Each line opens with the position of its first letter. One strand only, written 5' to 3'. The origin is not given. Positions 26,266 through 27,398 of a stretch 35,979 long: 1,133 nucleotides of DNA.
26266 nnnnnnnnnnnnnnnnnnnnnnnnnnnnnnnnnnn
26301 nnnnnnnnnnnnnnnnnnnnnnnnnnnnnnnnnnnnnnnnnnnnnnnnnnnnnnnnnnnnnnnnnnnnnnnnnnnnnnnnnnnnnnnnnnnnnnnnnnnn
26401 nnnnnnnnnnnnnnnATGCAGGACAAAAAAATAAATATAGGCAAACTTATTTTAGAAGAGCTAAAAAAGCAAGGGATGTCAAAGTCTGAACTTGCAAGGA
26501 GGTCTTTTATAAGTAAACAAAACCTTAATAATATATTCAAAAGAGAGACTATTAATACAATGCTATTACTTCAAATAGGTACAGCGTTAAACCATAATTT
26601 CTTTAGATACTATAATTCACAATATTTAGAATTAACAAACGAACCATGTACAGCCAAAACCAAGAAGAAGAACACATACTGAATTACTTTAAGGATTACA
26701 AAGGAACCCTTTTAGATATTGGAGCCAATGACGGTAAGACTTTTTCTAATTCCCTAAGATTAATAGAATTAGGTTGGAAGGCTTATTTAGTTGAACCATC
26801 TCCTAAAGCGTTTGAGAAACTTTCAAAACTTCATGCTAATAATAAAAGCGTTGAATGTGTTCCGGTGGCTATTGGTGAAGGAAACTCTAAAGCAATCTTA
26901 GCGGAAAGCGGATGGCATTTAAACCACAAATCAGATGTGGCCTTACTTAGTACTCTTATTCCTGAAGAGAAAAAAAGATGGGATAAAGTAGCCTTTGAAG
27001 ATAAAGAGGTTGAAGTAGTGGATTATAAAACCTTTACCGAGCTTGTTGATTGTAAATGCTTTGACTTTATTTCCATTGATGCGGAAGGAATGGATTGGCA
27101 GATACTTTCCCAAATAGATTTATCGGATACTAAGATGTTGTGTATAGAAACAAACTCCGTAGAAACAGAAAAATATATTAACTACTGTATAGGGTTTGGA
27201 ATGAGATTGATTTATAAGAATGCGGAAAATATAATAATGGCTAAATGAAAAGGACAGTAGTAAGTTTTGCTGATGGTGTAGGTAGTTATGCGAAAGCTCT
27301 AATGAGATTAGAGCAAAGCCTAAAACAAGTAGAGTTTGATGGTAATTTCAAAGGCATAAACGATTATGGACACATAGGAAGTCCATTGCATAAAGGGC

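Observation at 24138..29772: Self-contained glycosyltransferase/methyltransferase operon wedged into the virion-structure module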

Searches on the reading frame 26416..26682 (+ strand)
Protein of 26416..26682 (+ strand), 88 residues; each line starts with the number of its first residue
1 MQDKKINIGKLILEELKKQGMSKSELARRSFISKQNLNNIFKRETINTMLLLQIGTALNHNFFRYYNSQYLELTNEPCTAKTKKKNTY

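Call 5: search_protein_families(library=pfam, max_evalue=0.1, proteins=[window:26416-26682:+])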
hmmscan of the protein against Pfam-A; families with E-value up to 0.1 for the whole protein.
window:26416-26682:+ (88 aa): 7 families
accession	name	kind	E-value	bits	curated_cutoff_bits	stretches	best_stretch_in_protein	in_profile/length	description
PF13443.12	HTH_26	-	3.7e-05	24.3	22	1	14-59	4-51/63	Cro/C1-type HTH DNA-binding domain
PF20075.5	DUF6471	-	0.00023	21.4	26.8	1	9-59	6-61/65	Domain of unknown function (DUF6471)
PF01381.28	HTH_3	-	0.00039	20.8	23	1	14-58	3-48/55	Helix-turn-helix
PF13412.12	HTH_24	-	0.0023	17.9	21.9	1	10-43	6-40/48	Winged helix-turn-helix DNA-binding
PF12802.13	MarR_2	-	0.003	18.1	27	1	12-43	10-43/61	MarR family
PF05908.16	Gamma_PGA_hydro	-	0.0037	17.2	22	1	9-76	115-182/191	Poly-gamma-glutamate hydrolase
PF13693.12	HTH_35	-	0.03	14.8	25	1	12-47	7-42/75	Winged helix-turn-helix DNA-binding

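Call 6: search_protein_families(library=phrogs, max_evalue=0.01, proteins=[window:26416-26682:+])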
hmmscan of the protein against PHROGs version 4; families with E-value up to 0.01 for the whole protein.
window:26416-26682:+ (88 aa): 7 families
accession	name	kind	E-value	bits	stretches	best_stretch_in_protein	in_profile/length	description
phrog_3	-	transcription regulation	3.8e-05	24.6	1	2-72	83-155/430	transcriptional repressor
phrog_769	-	transcription regulation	0.00014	22.7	1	12-45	16-49/89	transcriptional repressor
phrog_8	-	transcription regulation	0.00038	21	1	6-57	75-127/346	transcriptional regulator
phrog_1373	-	transcription regulation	0.00042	21.3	1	4-43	60-99/166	transcriptional regulator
phrog_4583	-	transcription regulation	0.0012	19.8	1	10-59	13-63/81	transcriptional repressor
phrog_1381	-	moron, auxiliary metabolic gene and host takeover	0.0021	18.4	1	4-45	9-51/264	plasmid antitoxin with HTH domain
phrog_2439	-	transcription regulation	0.0078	16.1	1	8-83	8-83/367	transcriptional regulator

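Call 18: search_protein_families(library=ncbifam, max_evalue=0.1, proteins=[window:26416-26682:+])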
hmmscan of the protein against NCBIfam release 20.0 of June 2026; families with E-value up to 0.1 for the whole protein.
window:26416-26682:+ (88 aa): 3 families
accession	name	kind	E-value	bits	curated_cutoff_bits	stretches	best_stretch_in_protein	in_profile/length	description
NF038310.1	lysogeny_AimR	equivalog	0.0011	18.1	70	1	13-77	2-69/365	AimR family lysis-lysogeny pheromone receptor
TIGR02607.1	antidote_HigA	equivalog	0.047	13.5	47.7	1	5-48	4-49/81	HigA family addiction module antitoxin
NF006015.0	PRK08154.1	subfamily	0.055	12.6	204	1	9-61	32-85/314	anaerobic benzoate catabolism transcriptional regulator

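Call 114: search_protein_families(library=padloc, max_evalue=0.01, proteins=[window:26416-26682:+])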
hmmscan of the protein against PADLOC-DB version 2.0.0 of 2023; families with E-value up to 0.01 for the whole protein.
window:26416-26682:+ (88 aa): 1 family
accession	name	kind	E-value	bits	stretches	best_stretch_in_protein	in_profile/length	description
PDLC04775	PDC-M69A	-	4.7e-06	25.1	1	7-59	7-60/113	-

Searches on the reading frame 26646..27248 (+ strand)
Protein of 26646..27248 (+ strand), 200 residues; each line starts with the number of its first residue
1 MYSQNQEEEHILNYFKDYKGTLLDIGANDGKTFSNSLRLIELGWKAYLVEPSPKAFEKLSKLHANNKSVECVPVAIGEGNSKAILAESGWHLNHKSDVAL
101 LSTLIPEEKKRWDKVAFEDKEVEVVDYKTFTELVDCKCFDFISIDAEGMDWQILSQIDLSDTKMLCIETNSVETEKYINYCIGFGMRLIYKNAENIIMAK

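Call 5: search_protein_families(library=pfam, max_evalue=0.1, proteins=[window:26646-27248:+])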
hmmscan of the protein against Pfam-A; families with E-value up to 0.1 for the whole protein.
window:26646-27248:+ (200 aa): 3 families
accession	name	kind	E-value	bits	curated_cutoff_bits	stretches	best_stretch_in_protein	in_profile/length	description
PF05050.19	Methyltransf_21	-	4e-13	50.3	22.7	1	24-172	1-151/173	Methyltransferase FkbM domain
PF13489.12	Methyltransf_23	-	0.0029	17.8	27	1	16-67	20-61/164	Methyltransferase domain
PF08242.18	Methyltransf_12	-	0.033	15.3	30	1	23-82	1-59/98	Methyltransferase domain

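Call 6: search_protein_families(library=phrogs, max_evalue=0.01, proteins=[window:26646-27248:+])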
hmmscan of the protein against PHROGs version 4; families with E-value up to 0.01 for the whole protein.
window:26646-27248:+ (200 aa): 2 families
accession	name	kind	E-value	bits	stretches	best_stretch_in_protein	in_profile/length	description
phrog_8156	-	other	1.1e-09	38.9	1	21-192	53-214/244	methyltransferase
phrog_37107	-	unknown function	0.005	17.6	0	154-193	111-152/186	-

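Call 18: search_protein_families(library=ncbifam, max_evalue=0.1, proteins=[window:26646-27248:+])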
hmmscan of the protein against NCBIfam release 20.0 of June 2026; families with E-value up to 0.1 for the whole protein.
window:26646-27248:+ (200 aa): 2 families
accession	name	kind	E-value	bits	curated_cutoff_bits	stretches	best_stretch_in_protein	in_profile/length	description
TIGR01444.1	fkbM_fam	subfamily_domain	5.3e-13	49.6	37.7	1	21-157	1-127/143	FkbM family methyltransferase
NF007041.0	PRK09496.3-4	equivalog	0.096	11.4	386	0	115-177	19-81/450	Trk system potassium transporter TrkA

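Call 91: search_solved_structures(query=window:26646-27248:+, max_evalue=1)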
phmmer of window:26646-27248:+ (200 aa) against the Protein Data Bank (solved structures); distinct sequences matched with E-value up to 1: 2.
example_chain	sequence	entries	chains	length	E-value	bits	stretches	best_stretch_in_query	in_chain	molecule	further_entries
5jpq_W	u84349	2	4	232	0.26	14.2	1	19-60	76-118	Nop1 | Fibrillarin-like rRNA/tRNA 2'-O-methyltransferase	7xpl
3id5_B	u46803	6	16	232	0.26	14.2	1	19-60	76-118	Fibrillarin-like rRNA/tRNA 2'-O-methyltransferase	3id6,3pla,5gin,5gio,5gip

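Call 114: search_protein_families(library=padloc, max_evalue=0.01, proteins=[window:26646-27248:+])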
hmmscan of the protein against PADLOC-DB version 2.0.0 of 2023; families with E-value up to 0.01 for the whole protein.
window:26646-27248:+ (200 aa): 0 families
